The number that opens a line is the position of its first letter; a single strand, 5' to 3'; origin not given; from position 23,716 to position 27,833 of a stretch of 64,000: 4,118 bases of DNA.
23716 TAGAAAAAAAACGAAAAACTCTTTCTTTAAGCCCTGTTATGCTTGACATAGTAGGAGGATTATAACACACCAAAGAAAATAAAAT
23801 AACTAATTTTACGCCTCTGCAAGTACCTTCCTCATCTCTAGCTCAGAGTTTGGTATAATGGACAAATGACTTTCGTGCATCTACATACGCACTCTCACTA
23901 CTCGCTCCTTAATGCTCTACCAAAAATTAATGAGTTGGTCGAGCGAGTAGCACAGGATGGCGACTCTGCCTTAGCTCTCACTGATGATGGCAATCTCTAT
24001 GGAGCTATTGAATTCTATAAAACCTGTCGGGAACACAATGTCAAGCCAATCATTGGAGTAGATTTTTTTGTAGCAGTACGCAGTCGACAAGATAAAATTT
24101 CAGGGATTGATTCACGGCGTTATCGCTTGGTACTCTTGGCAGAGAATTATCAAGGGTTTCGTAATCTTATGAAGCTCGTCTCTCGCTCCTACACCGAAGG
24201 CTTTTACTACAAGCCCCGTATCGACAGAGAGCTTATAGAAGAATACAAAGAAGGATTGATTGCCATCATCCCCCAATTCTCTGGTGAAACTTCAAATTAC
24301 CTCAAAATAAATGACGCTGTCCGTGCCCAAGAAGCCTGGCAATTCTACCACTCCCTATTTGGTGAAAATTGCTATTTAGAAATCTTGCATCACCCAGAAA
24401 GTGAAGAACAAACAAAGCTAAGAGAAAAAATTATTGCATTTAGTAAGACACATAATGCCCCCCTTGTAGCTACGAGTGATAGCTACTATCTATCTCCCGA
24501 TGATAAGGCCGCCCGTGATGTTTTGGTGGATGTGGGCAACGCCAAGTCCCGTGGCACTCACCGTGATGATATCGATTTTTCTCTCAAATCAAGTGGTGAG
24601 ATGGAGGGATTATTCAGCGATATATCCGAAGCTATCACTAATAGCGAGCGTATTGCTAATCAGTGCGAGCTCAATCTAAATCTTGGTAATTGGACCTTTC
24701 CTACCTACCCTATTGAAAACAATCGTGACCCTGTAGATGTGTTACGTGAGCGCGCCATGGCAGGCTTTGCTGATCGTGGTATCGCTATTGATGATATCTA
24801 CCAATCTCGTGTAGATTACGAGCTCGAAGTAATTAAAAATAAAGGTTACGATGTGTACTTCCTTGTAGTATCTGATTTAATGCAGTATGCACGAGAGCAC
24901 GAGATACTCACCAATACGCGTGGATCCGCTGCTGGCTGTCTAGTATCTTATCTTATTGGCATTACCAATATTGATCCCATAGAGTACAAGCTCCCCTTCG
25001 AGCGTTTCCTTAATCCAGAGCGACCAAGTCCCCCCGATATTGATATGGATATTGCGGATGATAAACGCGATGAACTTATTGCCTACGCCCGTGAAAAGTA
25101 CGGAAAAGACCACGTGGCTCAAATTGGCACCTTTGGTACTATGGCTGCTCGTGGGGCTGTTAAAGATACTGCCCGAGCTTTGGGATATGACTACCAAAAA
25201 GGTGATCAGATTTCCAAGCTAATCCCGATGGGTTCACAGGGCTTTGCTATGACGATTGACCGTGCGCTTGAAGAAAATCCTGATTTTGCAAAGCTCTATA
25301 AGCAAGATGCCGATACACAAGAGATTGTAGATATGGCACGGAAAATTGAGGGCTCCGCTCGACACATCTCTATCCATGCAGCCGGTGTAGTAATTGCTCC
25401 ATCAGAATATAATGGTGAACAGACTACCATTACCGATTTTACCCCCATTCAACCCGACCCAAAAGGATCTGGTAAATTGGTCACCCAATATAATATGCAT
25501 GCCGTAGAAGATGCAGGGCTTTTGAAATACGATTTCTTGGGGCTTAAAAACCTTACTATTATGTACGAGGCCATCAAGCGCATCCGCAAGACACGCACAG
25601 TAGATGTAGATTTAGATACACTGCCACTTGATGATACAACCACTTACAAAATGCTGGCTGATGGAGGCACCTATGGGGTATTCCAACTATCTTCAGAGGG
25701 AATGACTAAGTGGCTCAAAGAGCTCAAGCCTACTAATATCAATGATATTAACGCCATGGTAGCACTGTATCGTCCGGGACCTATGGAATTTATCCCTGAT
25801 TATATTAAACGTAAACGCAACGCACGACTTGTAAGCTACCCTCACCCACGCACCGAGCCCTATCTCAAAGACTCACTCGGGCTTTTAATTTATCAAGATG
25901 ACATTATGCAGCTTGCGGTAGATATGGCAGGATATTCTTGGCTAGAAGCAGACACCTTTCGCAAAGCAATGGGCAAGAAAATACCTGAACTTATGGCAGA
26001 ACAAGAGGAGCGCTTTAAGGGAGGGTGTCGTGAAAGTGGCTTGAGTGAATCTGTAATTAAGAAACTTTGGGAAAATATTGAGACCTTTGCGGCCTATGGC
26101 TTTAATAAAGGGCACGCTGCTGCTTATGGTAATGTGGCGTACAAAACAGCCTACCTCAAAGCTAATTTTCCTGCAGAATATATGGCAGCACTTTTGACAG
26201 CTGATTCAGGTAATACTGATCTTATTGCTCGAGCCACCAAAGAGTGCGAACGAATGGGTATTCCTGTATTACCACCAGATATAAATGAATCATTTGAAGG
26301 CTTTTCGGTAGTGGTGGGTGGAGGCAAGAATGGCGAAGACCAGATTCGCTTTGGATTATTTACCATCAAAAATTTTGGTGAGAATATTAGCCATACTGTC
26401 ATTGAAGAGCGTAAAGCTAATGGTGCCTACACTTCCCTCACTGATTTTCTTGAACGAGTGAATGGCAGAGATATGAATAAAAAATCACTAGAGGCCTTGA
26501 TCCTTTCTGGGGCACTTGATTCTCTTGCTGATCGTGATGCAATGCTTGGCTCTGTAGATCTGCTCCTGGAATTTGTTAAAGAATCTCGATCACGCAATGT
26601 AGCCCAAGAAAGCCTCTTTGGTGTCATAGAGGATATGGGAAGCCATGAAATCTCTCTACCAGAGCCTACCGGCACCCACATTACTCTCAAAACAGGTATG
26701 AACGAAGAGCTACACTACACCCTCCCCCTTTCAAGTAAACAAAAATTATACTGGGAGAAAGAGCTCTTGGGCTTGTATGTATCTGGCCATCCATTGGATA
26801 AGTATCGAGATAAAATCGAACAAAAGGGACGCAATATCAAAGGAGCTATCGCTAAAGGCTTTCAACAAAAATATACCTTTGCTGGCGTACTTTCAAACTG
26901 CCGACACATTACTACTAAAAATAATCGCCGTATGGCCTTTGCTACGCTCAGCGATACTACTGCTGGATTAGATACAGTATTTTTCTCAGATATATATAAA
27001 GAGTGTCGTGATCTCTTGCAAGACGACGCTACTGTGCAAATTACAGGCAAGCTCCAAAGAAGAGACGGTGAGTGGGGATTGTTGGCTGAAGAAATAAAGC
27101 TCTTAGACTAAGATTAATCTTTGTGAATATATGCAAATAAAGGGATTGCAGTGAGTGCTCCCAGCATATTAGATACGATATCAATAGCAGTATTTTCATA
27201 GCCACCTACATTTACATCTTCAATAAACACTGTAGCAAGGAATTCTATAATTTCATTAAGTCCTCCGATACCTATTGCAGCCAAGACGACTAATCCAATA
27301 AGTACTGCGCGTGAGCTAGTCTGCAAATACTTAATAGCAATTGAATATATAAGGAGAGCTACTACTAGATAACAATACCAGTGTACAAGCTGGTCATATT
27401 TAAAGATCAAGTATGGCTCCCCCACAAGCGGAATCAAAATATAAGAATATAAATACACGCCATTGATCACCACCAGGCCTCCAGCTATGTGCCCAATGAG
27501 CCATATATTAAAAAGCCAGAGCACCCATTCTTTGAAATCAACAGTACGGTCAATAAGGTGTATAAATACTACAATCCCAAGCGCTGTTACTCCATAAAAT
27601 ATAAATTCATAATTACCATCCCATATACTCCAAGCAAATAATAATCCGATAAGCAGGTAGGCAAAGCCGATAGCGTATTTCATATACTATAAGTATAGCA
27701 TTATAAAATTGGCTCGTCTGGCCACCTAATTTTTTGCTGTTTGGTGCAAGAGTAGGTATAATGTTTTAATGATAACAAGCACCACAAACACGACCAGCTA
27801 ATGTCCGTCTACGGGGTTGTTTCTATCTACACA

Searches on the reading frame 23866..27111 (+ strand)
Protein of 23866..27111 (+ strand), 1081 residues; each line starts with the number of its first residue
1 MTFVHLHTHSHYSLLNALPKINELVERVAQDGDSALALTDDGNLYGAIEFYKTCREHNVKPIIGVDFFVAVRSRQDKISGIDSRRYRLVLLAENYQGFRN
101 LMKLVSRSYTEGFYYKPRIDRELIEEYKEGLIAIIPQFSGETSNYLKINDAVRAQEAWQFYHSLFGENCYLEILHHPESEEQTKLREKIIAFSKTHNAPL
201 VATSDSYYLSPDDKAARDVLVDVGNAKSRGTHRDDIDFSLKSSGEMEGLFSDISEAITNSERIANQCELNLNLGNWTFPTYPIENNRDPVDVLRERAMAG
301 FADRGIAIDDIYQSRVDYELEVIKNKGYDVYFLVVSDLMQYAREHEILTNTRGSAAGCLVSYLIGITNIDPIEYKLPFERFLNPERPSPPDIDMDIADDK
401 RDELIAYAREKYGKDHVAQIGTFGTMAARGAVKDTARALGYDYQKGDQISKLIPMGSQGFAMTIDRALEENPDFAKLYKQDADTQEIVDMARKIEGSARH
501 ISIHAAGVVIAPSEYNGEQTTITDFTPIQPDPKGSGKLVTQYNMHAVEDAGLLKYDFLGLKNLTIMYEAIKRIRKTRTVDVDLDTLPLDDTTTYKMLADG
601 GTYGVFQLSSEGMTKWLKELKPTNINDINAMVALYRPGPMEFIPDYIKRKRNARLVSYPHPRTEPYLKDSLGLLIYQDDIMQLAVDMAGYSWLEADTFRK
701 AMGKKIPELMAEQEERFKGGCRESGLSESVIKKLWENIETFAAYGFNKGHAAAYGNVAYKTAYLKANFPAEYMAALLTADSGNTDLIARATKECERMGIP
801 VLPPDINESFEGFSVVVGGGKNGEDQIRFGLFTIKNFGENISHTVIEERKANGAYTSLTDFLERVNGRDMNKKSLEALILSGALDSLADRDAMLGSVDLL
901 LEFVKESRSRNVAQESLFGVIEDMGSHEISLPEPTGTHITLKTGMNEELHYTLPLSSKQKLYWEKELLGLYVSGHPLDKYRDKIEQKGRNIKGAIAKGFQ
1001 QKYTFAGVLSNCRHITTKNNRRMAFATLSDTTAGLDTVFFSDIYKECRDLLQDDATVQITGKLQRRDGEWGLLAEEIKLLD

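Call 103: search_protein_families(library=pfam, proteins=[window:23866-27111:+], max_evalue=0.0001)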
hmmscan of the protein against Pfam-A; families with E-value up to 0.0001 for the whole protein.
window:23866-27111:+ (1081 aa): 6 families
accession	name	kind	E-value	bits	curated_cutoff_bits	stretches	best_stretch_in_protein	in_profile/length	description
PF07733.18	DNA_pol3_alpha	-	3.4e-90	302.6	23.9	1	293-559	3-260/260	Bacterial DNA polymerase III alpha NTPase domain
PF17657.6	DNA_pol3_finger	-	1.1e-52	178.1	22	1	562-724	1-165/166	Bacterial DNA polymerase III alpha subunit finger domain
PF02811.25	PHP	-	6.4e-47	160.4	26.4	1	5-175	1-163/164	PHP domain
PF14579.12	HHH_6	-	2.8e-25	88.8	25.6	1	798-890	1-87/90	Helix-hairpin-helix motif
PF01336.31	tRNA_anti-codon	-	1.5e-11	44.5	27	1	1004-1080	2-75/75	OB-fold nucleic acid binding domain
PF13742.12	tRNA_anti_2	-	8.9e-05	23.1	27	0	988-1077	7-94/95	OB-fold nucleic acid binding domain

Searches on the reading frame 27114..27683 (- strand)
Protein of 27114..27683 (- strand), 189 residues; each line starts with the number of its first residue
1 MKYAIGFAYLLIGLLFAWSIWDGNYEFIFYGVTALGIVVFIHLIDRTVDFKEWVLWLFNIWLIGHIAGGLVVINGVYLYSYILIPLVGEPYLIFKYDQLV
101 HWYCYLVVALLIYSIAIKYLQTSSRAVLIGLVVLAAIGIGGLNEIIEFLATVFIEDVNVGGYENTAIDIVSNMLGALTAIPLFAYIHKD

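Call 103: search_protein_families(library=pfam, proteins=[window:27114-27683:-], max_evalue=0.0001)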
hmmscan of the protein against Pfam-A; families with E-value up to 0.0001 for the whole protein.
window:27114-27683:- (189 aa): 1 family
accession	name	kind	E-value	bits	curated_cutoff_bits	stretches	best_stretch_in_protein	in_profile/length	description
PF09997.14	DUF2238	-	1.5e-09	38.3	26.4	1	37-156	3-117/140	Predicted membrane protein (DUF2238)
